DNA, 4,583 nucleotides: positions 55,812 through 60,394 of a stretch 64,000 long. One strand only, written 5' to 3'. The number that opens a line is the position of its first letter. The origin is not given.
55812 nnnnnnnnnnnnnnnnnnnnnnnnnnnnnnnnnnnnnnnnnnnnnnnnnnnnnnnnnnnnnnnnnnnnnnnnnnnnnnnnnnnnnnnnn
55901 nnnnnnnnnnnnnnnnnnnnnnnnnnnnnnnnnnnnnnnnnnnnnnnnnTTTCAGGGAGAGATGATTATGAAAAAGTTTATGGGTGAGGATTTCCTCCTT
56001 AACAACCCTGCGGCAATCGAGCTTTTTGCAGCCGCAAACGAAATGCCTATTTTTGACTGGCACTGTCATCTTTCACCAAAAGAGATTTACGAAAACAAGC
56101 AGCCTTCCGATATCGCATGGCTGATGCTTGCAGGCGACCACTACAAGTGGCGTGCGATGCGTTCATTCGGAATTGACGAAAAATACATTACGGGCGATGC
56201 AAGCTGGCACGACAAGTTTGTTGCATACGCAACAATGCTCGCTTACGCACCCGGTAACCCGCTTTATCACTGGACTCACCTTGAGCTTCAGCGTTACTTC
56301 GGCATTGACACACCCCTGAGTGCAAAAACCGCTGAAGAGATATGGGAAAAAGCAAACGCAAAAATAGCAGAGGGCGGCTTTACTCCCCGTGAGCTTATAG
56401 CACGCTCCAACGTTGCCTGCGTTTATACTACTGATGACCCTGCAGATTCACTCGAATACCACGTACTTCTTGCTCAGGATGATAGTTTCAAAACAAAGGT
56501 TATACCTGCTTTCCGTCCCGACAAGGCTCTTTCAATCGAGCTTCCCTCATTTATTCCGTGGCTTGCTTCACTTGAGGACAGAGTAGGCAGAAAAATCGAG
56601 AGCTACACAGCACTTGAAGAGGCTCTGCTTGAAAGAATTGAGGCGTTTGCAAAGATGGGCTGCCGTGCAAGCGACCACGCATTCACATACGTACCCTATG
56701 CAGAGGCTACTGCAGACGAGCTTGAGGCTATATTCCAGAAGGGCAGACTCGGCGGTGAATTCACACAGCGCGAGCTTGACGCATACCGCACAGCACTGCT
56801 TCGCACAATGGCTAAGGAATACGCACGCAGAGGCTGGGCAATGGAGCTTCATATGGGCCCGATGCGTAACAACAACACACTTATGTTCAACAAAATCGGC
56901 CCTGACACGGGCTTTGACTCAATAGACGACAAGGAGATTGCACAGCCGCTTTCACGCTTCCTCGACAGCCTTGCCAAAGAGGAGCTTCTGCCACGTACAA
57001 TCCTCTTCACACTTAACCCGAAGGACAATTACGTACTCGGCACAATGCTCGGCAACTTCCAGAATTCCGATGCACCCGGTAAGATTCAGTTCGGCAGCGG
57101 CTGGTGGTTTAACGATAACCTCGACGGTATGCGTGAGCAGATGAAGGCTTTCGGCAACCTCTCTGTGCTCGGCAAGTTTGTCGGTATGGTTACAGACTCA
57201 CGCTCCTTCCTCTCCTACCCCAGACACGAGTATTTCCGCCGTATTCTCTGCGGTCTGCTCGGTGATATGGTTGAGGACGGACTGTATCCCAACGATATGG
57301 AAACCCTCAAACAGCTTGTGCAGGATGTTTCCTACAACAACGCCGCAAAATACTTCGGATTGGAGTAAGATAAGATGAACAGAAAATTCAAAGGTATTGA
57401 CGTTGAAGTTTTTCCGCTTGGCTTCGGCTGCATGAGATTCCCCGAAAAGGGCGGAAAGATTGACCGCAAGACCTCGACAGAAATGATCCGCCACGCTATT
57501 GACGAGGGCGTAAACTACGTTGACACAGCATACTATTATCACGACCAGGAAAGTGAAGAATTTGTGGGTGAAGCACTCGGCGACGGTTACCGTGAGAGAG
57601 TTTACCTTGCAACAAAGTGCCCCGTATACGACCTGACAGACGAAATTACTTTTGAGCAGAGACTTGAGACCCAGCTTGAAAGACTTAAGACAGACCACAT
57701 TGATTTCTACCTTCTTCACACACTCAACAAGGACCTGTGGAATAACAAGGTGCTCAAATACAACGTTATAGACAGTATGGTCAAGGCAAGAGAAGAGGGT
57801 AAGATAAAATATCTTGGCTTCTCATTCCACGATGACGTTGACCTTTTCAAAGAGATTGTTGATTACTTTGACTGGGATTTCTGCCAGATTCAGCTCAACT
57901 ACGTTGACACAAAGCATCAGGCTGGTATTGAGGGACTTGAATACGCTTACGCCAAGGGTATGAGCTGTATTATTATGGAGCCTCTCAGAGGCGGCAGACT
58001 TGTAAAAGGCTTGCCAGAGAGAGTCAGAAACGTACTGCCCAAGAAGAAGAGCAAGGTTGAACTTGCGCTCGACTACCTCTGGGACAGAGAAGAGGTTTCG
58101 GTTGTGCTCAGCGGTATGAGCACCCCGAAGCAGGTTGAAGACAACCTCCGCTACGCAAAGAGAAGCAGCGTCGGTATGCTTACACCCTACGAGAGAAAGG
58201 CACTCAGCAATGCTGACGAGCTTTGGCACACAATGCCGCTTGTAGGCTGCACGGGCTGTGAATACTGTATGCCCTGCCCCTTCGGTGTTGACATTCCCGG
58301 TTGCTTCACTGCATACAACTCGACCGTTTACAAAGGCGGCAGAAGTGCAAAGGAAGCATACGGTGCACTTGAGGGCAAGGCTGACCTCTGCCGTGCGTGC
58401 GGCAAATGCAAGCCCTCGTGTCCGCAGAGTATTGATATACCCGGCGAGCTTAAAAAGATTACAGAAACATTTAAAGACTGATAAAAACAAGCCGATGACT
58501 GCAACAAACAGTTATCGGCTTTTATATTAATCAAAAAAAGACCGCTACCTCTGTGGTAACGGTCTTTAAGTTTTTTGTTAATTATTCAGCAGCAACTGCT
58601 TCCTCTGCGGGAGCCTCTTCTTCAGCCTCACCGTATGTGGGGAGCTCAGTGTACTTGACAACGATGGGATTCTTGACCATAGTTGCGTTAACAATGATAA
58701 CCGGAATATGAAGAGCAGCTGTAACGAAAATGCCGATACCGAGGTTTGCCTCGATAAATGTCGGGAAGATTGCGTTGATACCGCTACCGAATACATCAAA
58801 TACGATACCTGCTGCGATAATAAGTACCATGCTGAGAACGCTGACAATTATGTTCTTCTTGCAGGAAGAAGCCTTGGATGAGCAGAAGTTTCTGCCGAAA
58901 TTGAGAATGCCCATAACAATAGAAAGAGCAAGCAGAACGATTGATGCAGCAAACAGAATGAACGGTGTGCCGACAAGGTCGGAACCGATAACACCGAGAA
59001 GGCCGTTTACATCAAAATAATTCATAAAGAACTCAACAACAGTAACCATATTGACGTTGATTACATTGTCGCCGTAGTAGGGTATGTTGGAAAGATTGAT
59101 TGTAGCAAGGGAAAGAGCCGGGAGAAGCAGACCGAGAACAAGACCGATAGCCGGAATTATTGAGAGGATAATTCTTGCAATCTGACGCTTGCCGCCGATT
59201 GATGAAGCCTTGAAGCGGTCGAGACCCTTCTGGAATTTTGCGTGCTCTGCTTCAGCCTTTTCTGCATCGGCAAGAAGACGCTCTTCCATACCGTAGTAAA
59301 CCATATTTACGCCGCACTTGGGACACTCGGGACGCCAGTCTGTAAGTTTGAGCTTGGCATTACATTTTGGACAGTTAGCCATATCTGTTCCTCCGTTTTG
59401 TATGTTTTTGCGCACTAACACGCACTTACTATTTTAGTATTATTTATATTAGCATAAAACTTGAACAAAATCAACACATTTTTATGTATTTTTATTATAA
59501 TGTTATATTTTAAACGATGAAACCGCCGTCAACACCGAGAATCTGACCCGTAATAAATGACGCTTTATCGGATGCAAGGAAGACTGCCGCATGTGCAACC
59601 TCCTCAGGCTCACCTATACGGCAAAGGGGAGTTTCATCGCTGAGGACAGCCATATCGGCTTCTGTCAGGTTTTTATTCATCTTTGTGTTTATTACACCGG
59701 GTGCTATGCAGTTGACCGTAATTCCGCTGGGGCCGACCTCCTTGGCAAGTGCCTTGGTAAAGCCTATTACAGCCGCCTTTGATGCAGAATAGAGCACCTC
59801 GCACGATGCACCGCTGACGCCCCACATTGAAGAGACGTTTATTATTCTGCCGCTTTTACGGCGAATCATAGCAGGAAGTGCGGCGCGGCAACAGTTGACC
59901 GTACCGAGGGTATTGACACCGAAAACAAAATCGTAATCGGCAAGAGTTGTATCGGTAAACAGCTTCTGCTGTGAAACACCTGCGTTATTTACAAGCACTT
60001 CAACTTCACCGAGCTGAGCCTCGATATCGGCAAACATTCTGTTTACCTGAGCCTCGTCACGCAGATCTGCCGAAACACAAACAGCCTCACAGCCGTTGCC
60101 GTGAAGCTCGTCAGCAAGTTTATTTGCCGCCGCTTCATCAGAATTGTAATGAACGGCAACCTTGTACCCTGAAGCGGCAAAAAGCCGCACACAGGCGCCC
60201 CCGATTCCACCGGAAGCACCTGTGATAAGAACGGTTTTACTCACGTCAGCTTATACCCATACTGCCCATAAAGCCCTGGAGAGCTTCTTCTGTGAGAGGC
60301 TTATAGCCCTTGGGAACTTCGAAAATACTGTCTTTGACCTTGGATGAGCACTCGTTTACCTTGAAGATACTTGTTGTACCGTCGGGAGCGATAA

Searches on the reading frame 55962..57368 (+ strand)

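Call 65: search_protein_families(library=pfam, proteins=[window:55962-57368:+], max_evalue=0.00001)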
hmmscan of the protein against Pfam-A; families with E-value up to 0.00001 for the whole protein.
window:55962-57368:+ (468 aa): 1 family
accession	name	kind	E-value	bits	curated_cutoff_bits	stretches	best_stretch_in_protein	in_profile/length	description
PF02614.20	UxaC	-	1.3e-194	647.8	25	1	3-465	1-464/464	Glucuronate isomerase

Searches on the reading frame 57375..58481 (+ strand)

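Call 65: search_protein_families(library=pfam, proteins=[window:57375-58481:+], max_evalue=0.00001)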
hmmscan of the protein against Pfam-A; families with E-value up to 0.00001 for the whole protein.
window:57375-58481:+ (368 aa): 3 families
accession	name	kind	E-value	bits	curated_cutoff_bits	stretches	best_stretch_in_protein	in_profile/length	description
PF00248.27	Aldo_ket_red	-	1.2e-42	146.5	24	1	14-262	1-275/291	Aldo/keto reductase family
PF13187.11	Fer4_9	-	1e-06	29.1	27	1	292-352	2-50/52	4Fe-4S dicluster domain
PF13534.11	Fer4_17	-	1.1e-06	29.5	22.2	1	292-354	2-61/61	4Fe-4S dicluster domain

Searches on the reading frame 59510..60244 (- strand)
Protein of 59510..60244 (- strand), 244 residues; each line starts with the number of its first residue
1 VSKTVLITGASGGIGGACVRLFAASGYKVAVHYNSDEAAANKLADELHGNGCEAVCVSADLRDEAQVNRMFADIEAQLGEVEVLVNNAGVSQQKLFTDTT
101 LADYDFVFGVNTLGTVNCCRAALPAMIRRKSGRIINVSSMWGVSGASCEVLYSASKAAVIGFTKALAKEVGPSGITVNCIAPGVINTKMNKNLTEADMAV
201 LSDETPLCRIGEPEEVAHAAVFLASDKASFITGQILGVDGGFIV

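Call 65: search_protein_families(library=pfam, proteins=[window:59510-60244:-], max_evalue=0.00001)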
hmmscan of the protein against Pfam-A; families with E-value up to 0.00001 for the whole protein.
window:59510-60244:- (244 aa): 5 families
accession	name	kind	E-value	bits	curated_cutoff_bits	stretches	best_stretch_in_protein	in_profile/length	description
PF13561.12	adh_short_C2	-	1.2e-66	225.1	27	1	9-242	1-235/236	Enoyl-(Acyl carrier protein) reductase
PF00106.31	adh_short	-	1.2e-62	211.3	26.6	1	3-196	1-193/195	short chain dehydrogenase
PF08659.16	KR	-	3e-18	66.8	22.6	1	4-167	2-164/180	KR domain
PF01370.27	Epimerase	-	2.8e-09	37.2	20.9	1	5-183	1-176/240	NAD dependent epimerase/dehydratase family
PF16363.11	GDP_Man_Dehyd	-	6.3e-06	26.3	27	0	6-76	1-76/332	GDP-mannose 4,6 dehydratase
